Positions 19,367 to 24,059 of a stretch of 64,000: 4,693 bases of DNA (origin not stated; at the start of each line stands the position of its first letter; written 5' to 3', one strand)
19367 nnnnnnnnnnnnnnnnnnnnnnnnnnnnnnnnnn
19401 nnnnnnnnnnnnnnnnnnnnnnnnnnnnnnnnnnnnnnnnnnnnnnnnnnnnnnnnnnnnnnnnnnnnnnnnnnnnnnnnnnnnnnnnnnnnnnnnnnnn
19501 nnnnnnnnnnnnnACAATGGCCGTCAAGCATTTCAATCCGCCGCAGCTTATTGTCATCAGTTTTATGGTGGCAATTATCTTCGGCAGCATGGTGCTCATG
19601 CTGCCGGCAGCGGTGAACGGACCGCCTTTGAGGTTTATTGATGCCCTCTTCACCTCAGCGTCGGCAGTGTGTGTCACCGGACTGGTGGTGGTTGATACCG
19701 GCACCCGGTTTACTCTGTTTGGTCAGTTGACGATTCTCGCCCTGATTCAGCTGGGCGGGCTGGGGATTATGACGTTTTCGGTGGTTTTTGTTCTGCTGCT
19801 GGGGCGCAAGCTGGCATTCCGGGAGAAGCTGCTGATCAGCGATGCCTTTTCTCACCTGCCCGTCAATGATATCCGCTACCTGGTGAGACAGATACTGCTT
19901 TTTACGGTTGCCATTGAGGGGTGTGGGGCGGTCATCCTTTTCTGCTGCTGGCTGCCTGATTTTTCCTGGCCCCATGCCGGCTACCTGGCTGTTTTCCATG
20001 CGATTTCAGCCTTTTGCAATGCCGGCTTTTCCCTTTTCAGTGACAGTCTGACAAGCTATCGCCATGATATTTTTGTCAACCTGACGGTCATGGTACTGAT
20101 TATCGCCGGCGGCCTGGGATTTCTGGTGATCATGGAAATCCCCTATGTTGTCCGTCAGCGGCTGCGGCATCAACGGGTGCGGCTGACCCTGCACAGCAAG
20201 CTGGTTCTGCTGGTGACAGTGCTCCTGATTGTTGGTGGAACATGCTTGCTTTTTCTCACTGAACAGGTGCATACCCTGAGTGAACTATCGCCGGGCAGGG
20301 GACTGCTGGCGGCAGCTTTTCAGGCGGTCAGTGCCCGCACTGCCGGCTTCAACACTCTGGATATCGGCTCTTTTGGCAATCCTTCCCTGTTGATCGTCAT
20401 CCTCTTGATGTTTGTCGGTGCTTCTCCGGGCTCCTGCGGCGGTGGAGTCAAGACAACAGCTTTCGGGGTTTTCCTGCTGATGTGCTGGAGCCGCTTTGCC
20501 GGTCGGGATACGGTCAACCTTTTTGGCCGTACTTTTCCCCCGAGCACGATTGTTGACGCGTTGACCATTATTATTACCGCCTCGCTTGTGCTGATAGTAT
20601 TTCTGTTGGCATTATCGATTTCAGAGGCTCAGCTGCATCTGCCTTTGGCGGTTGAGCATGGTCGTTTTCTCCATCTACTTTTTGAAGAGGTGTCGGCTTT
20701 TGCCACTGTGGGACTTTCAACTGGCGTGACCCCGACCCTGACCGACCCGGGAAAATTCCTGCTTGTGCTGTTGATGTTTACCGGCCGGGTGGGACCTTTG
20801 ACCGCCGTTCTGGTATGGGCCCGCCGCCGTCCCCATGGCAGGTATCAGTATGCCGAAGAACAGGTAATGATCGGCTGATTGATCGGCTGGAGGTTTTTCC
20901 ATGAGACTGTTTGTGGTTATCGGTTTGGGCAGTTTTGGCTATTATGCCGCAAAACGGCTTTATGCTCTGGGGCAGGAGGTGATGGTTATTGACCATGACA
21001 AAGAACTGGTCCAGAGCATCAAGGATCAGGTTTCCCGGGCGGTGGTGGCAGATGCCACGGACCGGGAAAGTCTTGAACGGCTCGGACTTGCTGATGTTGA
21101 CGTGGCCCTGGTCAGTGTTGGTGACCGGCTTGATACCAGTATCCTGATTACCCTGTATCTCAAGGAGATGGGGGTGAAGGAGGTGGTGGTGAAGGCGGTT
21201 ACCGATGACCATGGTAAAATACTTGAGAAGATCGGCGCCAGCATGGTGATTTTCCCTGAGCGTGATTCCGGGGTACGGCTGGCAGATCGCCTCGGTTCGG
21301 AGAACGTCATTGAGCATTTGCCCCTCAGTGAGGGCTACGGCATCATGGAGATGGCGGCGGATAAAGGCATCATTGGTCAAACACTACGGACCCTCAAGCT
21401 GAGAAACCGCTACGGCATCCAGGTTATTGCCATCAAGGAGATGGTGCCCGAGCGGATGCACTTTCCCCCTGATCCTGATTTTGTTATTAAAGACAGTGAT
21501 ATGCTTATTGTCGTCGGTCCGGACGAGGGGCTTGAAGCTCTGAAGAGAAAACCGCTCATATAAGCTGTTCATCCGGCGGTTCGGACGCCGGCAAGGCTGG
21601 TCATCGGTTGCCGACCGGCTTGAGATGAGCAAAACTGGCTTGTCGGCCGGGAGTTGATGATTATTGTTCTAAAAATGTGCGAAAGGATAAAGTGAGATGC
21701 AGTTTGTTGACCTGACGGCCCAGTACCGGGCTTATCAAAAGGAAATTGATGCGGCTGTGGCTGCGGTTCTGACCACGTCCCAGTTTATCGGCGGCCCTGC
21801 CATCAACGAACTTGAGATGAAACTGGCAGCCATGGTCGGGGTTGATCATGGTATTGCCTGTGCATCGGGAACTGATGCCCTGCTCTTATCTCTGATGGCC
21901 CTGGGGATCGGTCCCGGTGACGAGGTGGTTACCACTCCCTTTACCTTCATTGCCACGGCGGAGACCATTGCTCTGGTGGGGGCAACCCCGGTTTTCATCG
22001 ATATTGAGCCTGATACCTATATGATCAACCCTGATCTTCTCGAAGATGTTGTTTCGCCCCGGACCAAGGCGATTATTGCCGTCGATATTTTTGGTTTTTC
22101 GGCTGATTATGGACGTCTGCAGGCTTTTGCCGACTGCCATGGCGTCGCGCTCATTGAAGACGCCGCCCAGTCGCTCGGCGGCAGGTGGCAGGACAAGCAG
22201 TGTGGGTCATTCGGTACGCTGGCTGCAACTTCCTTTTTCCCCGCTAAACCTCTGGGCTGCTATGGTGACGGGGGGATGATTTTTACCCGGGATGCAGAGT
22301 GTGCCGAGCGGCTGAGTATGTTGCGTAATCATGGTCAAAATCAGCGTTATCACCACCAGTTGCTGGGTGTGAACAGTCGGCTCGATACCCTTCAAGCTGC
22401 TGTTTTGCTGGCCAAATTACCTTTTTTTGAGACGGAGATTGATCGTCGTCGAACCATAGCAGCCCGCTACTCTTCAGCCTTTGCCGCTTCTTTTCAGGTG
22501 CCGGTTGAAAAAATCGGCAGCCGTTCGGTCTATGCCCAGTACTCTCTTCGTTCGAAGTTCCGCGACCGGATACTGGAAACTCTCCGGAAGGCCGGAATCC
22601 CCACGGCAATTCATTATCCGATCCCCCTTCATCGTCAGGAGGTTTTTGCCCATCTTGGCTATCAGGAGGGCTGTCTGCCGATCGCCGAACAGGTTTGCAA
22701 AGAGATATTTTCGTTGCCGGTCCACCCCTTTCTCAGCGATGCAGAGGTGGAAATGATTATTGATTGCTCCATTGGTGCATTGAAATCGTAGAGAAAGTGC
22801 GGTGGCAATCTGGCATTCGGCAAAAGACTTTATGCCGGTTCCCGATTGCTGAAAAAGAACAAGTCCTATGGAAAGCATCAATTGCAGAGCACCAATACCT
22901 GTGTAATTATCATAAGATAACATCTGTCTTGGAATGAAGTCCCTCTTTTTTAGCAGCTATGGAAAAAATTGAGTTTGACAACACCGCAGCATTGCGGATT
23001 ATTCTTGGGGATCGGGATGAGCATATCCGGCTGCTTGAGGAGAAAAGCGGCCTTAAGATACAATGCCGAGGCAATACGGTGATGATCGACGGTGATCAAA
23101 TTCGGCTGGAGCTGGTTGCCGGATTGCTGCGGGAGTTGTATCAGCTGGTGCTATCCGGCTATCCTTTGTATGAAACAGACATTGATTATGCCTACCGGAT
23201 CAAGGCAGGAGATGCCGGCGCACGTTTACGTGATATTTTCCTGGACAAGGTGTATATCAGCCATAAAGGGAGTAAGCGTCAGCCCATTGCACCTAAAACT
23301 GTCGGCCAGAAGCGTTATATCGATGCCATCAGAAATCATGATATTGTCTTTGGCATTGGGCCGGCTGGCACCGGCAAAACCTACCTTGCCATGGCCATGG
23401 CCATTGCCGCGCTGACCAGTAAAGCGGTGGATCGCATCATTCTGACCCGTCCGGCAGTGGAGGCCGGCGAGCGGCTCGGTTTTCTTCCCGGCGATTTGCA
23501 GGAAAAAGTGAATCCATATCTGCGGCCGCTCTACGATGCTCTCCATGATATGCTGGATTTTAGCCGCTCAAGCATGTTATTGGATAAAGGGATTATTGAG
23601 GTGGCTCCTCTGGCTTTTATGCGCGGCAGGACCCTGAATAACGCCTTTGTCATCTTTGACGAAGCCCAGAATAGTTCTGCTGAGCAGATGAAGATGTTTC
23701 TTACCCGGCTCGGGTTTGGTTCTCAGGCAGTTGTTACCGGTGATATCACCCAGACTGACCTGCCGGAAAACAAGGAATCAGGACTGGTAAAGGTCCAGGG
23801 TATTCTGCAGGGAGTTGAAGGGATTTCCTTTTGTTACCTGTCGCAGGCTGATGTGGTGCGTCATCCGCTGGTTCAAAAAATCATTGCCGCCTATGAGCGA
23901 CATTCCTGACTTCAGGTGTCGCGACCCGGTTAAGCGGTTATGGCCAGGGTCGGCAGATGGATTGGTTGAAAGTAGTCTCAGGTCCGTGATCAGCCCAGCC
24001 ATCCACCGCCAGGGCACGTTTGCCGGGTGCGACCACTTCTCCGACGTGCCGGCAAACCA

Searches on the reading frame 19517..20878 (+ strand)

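Call 57: search_protein_families(library=ncbifam, proteins=[window:19517-20878:+], max_evalue=1e-15)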
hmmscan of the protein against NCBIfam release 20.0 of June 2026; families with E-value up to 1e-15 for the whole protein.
window:19517-20878:+ (453 aa): 2 families
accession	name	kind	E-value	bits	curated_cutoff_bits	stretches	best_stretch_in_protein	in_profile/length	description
TIGR00933.1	2a38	subfamily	2.5e-105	352.8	331.15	1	26-424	1-391/391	TrkH family potassium uptake protein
TIGR00934.2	2a38euk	subfamily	2e-23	82.7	441.9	1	157-430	527-825/834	TRK family potassium/sodium uptake transporter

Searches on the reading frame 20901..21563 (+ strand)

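Call 57: search_protein_families(library=ncbifam, proteins=[window:20901-21563:+], max_evalue=1e-15)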
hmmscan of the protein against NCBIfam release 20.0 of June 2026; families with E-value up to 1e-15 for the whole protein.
window:20901-21563:+ (220 aa): 3 families
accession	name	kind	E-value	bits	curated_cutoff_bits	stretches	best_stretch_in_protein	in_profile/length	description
NF007043.0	PRK09496.3-6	equivalog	3.9e-19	68.8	384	1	3-174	233-405/445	Trk system potassium transporter TrkA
NF007039.0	PRK09496.3-2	equivalog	1.5e-17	63.6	293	1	5-214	4-216/446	Trk system potassium transporter TrkA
NF007041.0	PRK09496.3-4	equivalog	1.2e-16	60.6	386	1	4-212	230-437/450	Trk system potassium transporter TrkA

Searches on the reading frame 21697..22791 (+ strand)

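Call 6: search_protein_families(library=pfam, proteins=[window:21697-22791:+], max_evalue=0.001)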
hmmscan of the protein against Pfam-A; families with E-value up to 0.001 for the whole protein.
window:21697-22791:+ (364 aa): 4 families
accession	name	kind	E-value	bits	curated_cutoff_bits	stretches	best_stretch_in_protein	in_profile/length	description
PF01041.23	DegT_DnrJ_EryC1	-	1.1e-111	374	19.8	1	14-356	4-357/360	DegT/DnrJ/EryC1/StrS aminotransferase family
PF00155.27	Aminotran_1_2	-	3.7e-05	23.5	19.7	1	28-127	36-151/361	Aminotransferase class I and II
PF01212.27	Beta_elim_lyase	-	0.00015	21.7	27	1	19-121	17-120/288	Beta-eliminating lyase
PF01053.26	Cys_Met_Meta_PP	-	0.00024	20.2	27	1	32-126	50-141/381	Cys/Met metabolism PLP-dependent enzyme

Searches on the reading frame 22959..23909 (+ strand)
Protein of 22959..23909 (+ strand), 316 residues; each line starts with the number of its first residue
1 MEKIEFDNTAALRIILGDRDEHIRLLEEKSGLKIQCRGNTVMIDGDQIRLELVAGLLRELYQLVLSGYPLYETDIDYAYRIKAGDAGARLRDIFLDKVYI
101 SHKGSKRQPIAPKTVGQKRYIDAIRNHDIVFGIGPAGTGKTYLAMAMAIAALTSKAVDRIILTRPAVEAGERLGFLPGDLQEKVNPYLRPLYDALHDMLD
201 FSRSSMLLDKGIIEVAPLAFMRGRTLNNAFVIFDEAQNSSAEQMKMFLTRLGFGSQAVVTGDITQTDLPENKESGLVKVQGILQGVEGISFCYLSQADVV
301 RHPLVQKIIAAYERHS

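Call 6: search_protein_families(library=pfam, proteins=[window:22959-23909:+], max_evalue=0.001)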
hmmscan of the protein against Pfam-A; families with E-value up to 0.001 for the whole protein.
window:22959-23909:+ (316 aa): 5 families
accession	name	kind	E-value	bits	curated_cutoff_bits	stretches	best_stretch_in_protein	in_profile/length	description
PF02562.22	PhoH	-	1.9e-96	321.9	27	1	110-313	2-205/205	PhoH-like protein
PF13245.12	AAA_19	-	1.5e-07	32.1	25.1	1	117-266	1-129/134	AAA domain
PF13604.12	AAA_30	-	1.3e-06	28.7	27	1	115-266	4-128/191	AAA domain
PF01695.23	IstB_IS21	-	6.1e-05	23.1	24.1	1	113-153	78-118/238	IstB-like ATP binding protein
PF00270.35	DEAD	-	8.6e-05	22.8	26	0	116-165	3-53/167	DEAD/DEAH box helicase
